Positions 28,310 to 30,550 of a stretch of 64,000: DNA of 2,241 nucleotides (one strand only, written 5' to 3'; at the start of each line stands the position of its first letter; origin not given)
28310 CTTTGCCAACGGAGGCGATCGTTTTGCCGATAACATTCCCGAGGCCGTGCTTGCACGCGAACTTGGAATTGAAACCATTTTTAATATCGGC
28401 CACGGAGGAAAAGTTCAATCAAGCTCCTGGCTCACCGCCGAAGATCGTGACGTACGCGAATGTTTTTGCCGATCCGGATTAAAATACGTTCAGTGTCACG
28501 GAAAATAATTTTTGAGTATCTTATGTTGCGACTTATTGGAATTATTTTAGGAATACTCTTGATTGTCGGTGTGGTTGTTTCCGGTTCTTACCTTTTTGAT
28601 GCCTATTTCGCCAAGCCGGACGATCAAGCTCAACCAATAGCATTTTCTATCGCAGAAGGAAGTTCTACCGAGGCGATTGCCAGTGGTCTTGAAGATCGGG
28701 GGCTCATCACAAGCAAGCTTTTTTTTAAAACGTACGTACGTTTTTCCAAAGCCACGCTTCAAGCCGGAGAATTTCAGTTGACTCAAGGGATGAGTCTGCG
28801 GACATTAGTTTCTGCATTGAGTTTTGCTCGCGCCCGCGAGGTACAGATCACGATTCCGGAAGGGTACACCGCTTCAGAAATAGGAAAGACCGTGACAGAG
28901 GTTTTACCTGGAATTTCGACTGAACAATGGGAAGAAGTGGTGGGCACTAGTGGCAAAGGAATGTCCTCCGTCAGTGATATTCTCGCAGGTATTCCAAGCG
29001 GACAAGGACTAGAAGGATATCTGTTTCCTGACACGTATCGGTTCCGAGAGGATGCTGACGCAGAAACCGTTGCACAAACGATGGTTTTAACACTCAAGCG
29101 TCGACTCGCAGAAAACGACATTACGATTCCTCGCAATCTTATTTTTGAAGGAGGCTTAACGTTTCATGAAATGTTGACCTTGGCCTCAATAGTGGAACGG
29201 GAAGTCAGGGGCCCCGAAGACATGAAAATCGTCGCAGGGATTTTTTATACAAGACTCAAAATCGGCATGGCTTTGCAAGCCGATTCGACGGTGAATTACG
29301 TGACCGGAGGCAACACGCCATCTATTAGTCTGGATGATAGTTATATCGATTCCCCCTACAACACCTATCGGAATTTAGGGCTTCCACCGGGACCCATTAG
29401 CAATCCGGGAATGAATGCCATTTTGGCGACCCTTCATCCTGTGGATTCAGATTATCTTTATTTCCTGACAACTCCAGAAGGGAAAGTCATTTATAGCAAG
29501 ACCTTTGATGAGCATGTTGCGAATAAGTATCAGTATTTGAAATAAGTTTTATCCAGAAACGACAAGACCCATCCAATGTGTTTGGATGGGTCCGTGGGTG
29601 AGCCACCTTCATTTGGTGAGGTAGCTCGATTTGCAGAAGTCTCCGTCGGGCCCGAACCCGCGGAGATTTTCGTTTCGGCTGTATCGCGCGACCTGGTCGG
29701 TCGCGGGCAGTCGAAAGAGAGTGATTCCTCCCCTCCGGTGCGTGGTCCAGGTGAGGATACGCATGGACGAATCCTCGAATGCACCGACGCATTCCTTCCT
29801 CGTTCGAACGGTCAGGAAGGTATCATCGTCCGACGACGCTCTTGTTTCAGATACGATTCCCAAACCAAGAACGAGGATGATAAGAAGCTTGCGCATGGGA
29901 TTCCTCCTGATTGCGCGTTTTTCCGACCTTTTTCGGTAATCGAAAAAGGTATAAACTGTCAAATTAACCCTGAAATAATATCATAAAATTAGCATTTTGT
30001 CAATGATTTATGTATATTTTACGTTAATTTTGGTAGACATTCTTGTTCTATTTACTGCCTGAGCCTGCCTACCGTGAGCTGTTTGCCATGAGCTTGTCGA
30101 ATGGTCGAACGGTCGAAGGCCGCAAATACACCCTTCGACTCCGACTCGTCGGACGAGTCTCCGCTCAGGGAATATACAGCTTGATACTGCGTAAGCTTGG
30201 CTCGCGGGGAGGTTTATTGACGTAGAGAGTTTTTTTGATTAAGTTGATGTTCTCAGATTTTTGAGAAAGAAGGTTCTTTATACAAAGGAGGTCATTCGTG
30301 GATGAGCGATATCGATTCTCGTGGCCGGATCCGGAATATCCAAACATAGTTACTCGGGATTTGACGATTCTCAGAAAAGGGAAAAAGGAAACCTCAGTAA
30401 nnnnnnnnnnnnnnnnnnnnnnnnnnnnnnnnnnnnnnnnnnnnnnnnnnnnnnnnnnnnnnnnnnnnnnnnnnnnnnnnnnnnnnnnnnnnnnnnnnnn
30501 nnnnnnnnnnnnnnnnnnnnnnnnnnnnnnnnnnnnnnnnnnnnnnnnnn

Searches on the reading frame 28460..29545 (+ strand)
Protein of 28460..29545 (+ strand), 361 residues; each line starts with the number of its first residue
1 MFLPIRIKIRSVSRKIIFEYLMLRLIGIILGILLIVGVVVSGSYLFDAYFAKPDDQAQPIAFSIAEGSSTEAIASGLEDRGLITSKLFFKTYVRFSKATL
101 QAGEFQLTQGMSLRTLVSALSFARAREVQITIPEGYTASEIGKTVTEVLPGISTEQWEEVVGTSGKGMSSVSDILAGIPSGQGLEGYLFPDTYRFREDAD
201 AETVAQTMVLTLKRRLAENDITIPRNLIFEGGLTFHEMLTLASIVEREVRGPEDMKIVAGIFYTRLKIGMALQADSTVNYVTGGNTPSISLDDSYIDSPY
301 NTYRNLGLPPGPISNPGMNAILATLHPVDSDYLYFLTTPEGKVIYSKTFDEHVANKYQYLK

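Call 8: search_protein_families(library=pfam, proteins=[window:28460-29545:+], max_evalue=1)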
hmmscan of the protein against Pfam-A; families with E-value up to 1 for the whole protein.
window:28460-29545:+ (361 aa): 1 family
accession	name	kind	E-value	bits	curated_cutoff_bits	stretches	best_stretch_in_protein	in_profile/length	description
PF02618.21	YceG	-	8.8e-79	265.3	32.4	1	62-356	1-273/275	YceG-like family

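Call 11: find_related_loci(query=window:28460-29545:+, collection=genome_contigs, flank=6000)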
Query window:28460-29545:+ (361 aa) in genome_contigs; peptide patterns used: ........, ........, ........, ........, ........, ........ (x = any residue, [..] = any of these).
132 stretches matched a pattern; 24 encode a relative of the query (tblastn E <= 1e-3); 24 distinct loci.
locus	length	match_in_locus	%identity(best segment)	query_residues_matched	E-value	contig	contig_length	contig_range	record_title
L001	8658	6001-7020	80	22-361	3e-176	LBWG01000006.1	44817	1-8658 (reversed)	MAG: Candidatus Uhrbacteria bacterium GW2011_GWF2_39_13 UT30_C0006, whole genome shotgun sequence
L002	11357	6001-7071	66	1-361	8e-163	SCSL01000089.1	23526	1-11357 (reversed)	MAG: Patescibacteria group bacterium isolate FW215_bin.11 FW215_bin.11-126618, whole genome shotgun sequence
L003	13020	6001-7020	70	22-361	4e-161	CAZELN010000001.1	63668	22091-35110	MAG TPA_asm: uncultured Gammaproteobacteria bacterium isolate binchicken_co368_97 genome assembly, contig: NODE_232_leng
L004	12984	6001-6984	67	34-361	1e-153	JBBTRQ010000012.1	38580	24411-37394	MAG: Patescibacteria group bacterium isolate H52-bin078_1 H52_bin078_1_000000000012, whole genome shotgun sequence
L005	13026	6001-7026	64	22-361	2e-146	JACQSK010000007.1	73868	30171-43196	MAG: Candidatus Uhrbacteria bacterium isolate NC_groundwater_1383_Ag_S-0.2um_59_539 S_p2_S4_coassembly_k141_996297, whol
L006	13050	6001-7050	46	8-360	7e-92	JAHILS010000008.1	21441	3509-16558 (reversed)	MAG: Patescibacteria group bacterium isolate KR13_N2.mb.36 KR13_N2.mb.36_k141_48623, whole genome shotgun sequence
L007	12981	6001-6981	45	29-360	7e-85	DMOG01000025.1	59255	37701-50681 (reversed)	MAG TPA_asm: Candidatus Uhrbacteria bacterium isolate UBA12070 contig_617, whole genome shotgun sequence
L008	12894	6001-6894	38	64-361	6e-60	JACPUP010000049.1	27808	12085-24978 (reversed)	MAG: Candidatus Kerfeldbacteria bacterium isolate NC_groundwater_761_Ag_S-0.2um_61_20 JBCH_GD18_4_SO2_S177_scaffold_6186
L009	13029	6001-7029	34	11-359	6e-56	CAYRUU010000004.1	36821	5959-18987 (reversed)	MAG TPA_asm: uncultured Micavibrio sp. isolate SRP294416_co3_303 genome assembly, contig: NODE_1251_length_36821_cov_6.8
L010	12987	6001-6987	34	26-359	1e-56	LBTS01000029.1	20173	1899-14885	MAG: Candidatus Moranbacteria bacterium GW2011_GWC2_37_8 US63_C0029, whole genome shotgun sequence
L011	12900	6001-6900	37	58-360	4e-55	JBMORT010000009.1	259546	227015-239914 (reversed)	MAG: Patescibacteria group bacterium isolate Betzabe_MAG187 MAG187_9, whole genome shotgun sequence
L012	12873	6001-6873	35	55-360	2e-53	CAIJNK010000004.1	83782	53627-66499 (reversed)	uncultured bacterium isolate AlinenLipids_bin-6017 genome assembly, contig: bin-6017:04/22, whole genome shotgun sequenc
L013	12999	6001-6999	37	24-358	2e-53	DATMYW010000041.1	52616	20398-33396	MAG TPA_asm: Candidatus Fimivivens sp. isolate SMAG_U13158 k141_97205, whole genome shotgun sequence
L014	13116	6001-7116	33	7-358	3e-52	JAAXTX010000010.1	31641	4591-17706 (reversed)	MAG: Candidatus Moraniibacteriota bacterium isolate W4_Combined_metabat1_121 W4_Combined_metabat1_121_NODE_257, whole ge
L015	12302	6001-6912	36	35-360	1e-51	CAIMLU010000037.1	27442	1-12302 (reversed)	uncultured bacterium isolate Loclat_bin-20597 genome assembly, contig: bin-20597:37/66, whole genome shotgun sequence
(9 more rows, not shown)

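Call 25: find_encoding_contigs(protein=window:28460-29545:+, flank=3000, max_places=10)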
Protein window:28460-29545:+ (361 aa): no gene with exactly this product is on record in the collection.

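Call 29: find_related_loci(query=window:28460-29545:+, collection=metagenome_contigs, flank=4000)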
Query window:28460-29545:+ (361 aa) in metagenome_contigs; peptide patterns used: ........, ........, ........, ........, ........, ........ (x = any residue, [..] = any of these).
201 stretches matched a pattern; 27 encode a relative of the query (tblastn E <= 1e-3); 27 distinct loci.
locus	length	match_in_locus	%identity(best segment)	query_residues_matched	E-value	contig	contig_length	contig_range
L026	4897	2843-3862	80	22-361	0e+0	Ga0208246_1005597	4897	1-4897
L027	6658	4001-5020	80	22-361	8e-177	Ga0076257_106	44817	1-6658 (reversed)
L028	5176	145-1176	66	18-361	3e-161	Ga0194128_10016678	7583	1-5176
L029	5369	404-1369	68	40-361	1e-150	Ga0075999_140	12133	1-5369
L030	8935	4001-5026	63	22-361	1e-145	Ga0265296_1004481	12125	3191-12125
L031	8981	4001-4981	45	29-360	3e-85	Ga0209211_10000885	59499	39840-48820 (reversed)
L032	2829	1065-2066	35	21-356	1e-58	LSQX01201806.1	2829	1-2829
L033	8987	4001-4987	34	26-359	4e-57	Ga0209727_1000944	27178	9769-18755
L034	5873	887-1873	34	26-359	4e-57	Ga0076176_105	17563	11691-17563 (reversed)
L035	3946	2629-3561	33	25-361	4e-56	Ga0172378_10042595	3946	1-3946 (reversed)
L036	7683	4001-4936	33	29-361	8e-53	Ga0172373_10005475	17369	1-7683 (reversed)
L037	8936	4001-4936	33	29-361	3e-52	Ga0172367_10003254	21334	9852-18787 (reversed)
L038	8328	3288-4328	30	2-361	2e-51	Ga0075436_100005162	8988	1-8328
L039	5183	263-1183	33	28-361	8e-50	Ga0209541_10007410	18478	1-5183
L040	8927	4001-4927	31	28-361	2e-49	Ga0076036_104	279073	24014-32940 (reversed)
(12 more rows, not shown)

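Call 31: find_encoding_contigs(protein=window:28523-29545:+, flank=3000, max_places=10)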
Protein window:28523-29545:+ (340 aa): 3 contigs read that carry it; 3 places shown.
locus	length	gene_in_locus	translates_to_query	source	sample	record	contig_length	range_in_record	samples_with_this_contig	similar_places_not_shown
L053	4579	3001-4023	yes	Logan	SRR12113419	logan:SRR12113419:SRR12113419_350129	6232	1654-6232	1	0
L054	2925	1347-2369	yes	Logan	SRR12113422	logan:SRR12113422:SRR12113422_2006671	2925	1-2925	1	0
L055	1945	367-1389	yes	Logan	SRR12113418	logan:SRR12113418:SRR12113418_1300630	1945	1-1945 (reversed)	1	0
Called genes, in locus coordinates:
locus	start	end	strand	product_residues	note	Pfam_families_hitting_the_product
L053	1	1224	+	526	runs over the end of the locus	PF01676:Metalloenzyme, PF06415:iPGM_N, PF01663:Phosphodiest (weak)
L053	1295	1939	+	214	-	PF00730:HhH-GPD, PF00633:HHH (weak)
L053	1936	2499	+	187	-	PF01569:PAP2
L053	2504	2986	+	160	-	PF01467:CTP_transf_like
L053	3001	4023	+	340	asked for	PF02618:YceG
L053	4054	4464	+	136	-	-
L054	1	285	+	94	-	?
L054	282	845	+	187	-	PF01569:PAP2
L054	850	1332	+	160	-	PF01467:CTP_transf_like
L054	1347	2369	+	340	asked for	PF02618:YceG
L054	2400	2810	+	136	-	-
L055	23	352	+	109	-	-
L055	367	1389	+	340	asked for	PF02618:YceG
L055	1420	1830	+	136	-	-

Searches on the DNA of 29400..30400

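Call 6: search_rna_families(source=window, start=29400, end=30400, threshold=evalue, max_evalue=10)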
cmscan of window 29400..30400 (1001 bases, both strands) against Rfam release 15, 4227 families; matches with E-value up to 10: 5.
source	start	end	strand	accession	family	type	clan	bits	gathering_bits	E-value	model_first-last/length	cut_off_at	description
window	29810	29912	+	RF01207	snR73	Gene; snRNA; snoRNA; CD-box;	CL00056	17.9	37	3.1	1-103/103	no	Small nucleolar RNA snR73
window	29821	29882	-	RF04096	mir-4433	Gene; miRNA;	-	16.9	77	3.2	1-83/83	no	mir-4433 microRNA precursor family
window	29824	29882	+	RF04096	mir-4433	Gene; miRNA;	-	15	77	9.9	1-83/83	no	mir-4433 microRNA precursor family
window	29943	30003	-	RF00113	SIB_RNA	Gene; antitoxin;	-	14.1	56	8.7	1-147/147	no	Short Intergenic Abundant RNA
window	29444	29535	+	RF00345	snoR1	Gene; snRNA; snoRNA; CD-box;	CL00066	14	49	9.1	1-93/93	no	Small nucleolar RNA snoR1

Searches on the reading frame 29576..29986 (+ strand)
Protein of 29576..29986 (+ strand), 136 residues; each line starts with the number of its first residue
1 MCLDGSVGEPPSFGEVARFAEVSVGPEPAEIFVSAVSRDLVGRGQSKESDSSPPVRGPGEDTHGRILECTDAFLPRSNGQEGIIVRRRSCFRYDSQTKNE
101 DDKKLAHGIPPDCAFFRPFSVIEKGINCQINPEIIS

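Call 8: search_protein_families(library=pfam, proteins=[window:29576-29986:+], max_evalue=1)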
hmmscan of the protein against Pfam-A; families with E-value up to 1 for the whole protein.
window:29576-29986:+ (136 aa): 0 families

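Call 34: find_homologous_proteins(query=window:29576-29986:+, max_evalue=0.01)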
Query window:29576-29986:+ (136 aa): 1 proteins with E <= 0.01 among 8 candidates.
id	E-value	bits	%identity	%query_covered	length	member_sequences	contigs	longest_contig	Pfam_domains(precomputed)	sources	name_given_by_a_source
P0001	2.7e-86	305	100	100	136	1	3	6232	-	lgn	-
